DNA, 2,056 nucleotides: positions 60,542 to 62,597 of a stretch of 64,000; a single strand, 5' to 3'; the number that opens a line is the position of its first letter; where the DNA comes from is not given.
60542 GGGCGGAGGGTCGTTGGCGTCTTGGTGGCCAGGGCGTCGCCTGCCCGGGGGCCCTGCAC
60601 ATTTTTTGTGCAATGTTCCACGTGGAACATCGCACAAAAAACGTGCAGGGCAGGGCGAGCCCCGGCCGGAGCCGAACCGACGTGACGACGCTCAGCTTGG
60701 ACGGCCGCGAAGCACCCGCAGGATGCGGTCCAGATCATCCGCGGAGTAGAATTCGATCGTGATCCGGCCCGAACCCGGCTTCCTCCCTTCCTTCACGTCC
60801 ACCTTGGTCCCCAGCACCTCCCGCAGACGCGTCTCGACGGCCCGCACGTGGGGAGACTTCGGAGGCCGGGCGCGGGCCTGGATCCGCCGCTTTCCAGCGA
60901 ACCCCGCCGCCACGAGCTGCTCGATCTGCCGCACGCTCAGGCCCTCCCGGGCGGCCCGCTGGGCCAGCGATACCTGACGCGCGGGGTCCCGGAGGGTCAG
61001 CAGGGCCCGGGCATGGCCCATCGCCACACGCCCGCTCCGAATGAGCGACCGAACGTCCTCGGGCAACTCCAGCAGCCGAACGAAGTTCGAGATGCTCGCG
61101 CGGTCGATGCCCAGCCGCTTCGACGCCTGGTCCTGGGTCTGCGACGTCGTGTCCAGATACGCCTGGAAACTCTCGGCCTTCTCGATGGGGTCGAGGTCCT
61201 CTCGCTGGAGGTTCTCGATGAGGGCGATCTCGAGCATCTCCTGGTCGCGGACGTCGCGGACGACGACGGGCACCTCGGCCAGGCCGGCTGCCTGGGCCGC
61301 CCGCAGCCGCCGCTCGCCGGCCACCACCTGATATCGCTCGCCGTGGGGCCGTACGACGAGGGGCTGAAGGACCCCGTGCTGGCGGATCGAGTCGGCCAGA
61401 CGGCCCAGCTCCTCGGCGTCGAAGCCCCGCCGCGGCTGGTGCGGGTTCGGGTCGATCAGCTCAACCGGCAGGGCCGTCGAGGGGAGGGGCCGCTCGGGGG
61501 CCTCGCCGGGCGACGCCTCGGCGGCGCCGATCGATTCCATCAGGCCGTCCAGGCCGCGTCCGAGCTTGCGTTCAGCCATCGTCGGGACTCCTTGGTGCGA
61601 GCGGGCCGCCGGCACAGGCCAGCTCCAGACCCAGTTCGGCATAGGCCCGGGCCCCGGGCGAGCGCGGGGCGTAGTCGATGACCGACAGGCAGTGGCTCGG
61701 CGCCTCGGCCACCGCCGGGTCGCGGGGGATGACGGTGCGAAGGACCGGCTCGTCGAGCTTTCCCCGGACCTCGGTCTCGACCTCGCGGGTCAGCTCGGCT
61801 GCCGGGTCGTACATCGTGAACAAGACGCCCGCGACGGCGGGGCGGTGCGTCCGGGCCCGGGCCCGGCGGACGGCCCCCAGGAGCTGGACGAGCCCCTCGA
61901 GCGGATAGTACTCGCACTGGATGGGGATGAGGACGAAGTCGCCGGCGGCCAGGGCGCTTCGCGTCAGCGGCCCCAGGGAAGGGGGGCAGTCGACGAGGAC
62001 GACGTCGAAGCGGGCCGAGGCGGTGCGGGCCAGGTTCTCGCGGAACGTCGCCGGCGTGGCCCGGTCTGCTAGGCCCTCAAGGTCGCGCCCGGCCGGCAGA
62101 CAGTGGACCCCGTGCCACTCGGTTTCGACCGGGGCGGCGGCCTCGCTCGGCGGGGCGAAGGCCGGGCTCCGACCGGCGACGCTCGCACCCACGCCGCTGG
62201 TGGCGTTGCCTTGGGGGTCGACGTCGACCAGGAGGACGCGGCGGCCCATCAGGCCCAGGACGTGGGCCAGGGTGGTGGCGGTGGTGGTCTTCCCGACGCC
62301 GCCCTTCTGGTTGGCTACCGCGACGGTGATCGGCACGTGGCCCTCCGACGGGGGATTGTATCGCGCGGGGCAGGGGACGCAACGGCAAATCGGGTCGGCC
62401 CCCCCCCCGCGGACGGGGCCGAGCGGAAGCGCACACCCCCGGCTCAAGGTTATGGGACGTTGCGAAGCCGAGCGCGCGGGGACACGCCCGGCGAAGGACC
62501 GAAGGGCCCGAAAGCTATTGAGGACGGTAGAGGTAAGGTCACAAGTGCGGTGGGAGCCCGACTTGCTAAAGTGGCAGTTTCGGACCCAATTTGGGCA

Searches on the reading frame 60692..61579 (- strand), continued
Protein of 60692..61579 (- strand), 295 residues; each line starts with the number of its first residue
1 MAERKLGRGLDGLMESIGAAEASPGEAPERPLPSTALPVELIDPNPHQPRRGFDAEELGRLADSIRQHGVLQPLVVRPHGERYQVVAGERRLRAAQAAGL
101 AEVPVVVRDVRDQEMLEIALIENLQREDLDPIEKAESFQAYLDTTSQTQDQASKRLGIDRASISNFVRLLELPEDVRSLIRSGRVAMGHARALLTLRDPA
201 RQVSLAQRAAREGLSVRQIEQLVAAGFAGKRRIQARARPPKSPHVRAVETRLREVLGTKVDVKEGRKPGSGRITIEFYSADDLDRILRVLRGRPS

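Call 45: find_encoding_contigs(protein=P0031, flank=3000, max_places=1)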
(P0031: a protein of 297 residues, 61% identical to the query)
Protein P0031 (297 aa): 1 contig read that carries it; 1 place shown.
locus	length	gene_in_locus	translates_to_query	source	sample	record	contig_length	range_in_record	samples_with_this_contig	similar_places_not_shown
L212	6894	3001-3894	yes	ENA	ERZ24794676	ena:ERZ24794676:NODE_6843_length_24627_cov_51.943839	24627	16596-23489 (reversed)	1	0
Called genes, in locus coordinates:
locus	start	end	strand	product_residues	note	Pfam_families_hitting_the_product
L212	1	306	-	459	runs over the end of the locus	PF13360:PQQ_2, PF13570:Beta-prop_ACSF4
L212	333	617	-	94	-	-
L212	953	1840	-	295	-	PF12698:ABC2_membrane_3 (weak)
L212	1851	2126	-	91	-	PF00708:Acylphosphatase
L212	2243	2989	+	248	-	PF00142:Fer4_NifH, PF01656:CbiA, PF02374:ArsA_ATPase (weak), PF09140:MipZ (faint), PF10609:ParA (weak), PF13614:AAA_31, PF06564:CBP_BcsQ (weak)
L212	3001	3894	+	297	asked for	PF02195:ParB_N, PF17762:HTH_ParB, PF23552:ParB_C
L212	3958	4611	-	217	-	PF01467:CTP_transf_like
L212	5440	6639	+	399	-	PF01969:Ni_insertion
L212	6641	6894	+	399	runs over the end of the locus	PF13506:Glyco_transf_21, PF13641:Glyco_tranf_2_3, PF00535:Glycos_transf_2, PF10111:Glyco_tranf_2_2, PF13632:Glyco_trans_2_3 (weak)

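Call 47: list_cluster_members(proteins=[P0001, P0028, P0060, P0074, P0098])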
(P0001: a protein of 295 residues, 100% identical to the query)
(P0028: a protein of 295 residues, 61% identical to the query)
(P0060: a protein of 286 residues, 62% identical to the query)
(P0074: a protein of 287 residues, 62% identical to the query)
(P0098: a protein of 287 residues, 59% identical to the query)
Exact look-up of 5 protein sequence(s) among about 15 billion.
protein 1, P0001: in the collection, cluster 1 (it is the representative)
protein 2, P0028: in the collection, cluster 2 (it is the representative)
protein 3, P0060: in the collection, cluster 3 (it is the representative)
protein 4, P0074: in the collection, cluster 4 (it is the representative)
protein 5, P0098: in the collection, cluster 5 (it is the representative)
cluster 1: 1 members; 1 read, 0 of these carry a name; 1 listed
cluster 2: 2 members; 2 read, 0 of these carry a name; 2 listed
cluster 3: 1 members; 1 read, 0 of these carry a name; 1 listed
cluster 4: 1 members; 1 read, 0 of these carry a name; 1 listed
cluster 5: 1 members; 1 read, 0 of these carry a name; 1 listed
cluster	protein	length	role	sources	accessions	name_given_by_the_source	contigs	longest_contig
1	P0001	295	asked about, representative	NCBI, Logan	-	-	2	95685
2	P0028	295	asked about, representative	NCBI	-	-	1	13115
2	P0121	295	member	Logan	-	-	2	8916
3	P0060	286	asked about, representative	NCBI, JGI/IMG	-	-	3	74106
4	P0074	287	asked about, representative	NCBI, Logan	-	-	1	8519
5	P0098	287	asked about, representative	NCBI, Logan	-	-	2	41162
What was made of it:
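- Tried and rejected: No names were returned (call 47).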

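Call 64: search_protein_families(library=ncbifam, proteins=[window:60692-61579:-], max_evalue=0.00001)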
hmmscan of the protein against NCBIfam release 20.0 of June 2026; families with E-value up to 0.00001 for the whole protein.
window:60692-61579:- (295 aa): 6 families
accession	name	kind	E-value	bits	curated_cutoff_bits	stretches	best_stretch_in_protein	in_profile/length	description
TIGR04285.1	nucleoid_noc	exception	2e-63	214.1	315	1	36-230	4-196/255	nucleoid occlusion protein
TIGR00180.1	parB_part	domain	3.3e-54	183.5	58.45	1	37-209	8-185/186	ParB/RepB/Spo0J family partition protein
TIGR03734.1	PRTRC_parB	hypoth_equivalog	8.4e-37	126.9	278.6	1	47-223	6-186/555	PRTRC system ParB family protein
TIGR03454.1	partition_RepB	equivalog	1.9e-20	73.5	201.5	1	37-180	67-212/325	plasmid partitioning protein RepB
NF010440.0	PRK13866.1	equivalog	2.4e-14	53.2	522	1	58-191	90-224/336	plasmid partitioning protein RepB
NF010406.0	PRK13832.1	subfamily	2.3e-12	46.2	640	1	43-160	13-133/578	plasmid partitioning protein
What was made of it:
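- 60692..61579 (-): parB (295 aa), a canonical CTP-type chromosomal ParB with the GERRLRA motif. TIGR00180 scores above its cut-off and the Noc model below its cut-off (call 64).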

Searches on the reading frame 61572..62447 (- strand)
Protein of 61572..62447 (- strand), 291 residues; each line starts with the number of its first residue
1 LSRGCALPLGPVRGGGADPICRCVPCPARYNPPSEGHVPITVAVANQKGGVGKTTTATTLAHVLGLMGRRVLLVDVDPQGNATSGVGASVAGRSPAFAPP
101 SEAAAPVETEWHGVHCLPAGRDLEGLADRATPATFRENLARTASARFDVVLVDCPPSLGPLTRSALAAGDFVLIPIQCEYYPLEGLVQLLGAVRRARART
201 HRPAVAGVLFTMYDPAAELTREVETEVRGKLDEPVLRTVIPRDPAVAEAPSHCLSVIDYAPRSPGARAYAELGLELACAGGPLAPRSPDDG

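Call 10: search_protein_families(library=pfam, proteins=[window:61572-62447:-])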
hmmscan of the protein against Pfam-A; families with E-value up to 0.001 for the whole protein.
window:61572-62447:- (291 aa): 7 families
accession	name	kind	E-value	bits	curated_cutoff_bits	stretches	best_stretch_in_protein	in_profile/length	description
PF13614.12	AAA_31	-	1.9e-36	126.1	27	1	41-199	3-170/177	AAA domain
PF01656.29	CbiA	-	2.3e-25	89.4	25.4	1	42-252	1-121/125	CobQ/CobB/MinD/ParA nucleotide binding domain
PF06564.18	CBP_BcsQ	-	1.8e-12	47.7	21.3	1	42-271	4-228/234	Cellulose biosynthesis protein BcsQ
PF09140.17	MipZ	-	8.9e-10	38.7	20.7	1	42-181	3-134/262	ATPase MipZ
PF10609.15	ParA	-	6.2e-09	36.1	27.1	1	41-159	5-124/246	NUBPL iron-transfer P-loop NTPase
PF00142.24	Fer4_NifH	-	1.1e-08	35.3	25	1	47-84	7-44/271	4Fe-4S iron sulfur cluster binding proteins, NifH/frxC family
PF02374.21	ArsA_ATPase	-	1.1e-05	25.2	24.3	1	47-80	8-41/305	Anion-transporting ATPase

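Call 64: search_protein_families(library=ncbifam, proteins=[window:61572-62336:-], max_evalue=0.00001)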
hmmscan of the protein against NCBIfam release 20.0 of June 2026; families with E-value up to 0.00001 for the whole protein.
window:61572-62336:- (254 aa): 17 families
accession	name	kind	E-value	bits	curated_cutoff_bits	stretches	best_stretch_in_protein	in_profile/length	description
NF041546.1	ParA_partition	equivalog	8.8e-33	113.6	180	2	4-47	1-44/203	ParA family partition ATPase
TIGR03371.1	cellulose_yhjQ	equivalog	2.6e-25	89.3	157.85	1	4-236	3-238/246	cellulose biosynthesis protein BcsQ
TIGR01969.1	minD_arch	subfamily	2.2e-23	82.7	201.75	1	4-240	2-231/251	cell division ATPase MinD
TIGR03453.1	partition_RepA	equivalog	5.8e-21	74.8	348.45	2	5-47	107-149/387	plasmid partitioning protein RepA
NF010443.0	PRK13869.1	subfamily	9.5e-16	57.6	446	1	5-47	124-166/405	plasmid-partitioning protein RepA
NF041283.1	PrgP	equivalog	2.3e-13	50.1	400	1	4-50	4-51/297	ParA superfamily DNA segregation protein PrgP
NF010259.0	PRK13705.1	equivalog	1.6e-10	40.5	725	1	2-46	106-151/388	plasmid-partitioning protein SopA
TIGR01968.1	minD_bact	equivalog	1.5e-08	34.3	212.9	0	5-40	4-39/261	septum site-determining protein MinD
NF033200.1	F430_CfbC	exception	5.2e-08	32.6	402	0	10-47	7-44/260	Ni-sirohydrochlorin a,c-diamide reductive cyclase ATP-dependent reductase subunit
TIGR01287.1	nifH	equivalog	3.5e-07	29.8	394.35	0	10-48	7-45/275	nitrogenase iron protein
TIGR03815.1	CpaE_hom_Actino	equivalog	3.6e-07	29.6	154.45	1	4-140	113-253/340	septum site-determining protein Ssd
NF047398.1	AAA_KGGVGR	domain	1.2e-06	29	90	0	4-40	4-40/190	KGGVGR-motif variant AAA ATPase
NF009701.0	PRK13230.1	subfamily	2.9e-06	26.5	350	0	10-49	8-47/291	nitrogenase reductase-like protein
NF053621.1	ATPseBagBMYCTU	equivalog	3.7e-06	26.3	521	0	5-52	14-61/371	ATPase BagB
NF041136.1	MrpORP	equivalog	4.3e-06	26.2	450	0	5-44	8-47/365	iron-sulfur cluster carrier protein MrpORP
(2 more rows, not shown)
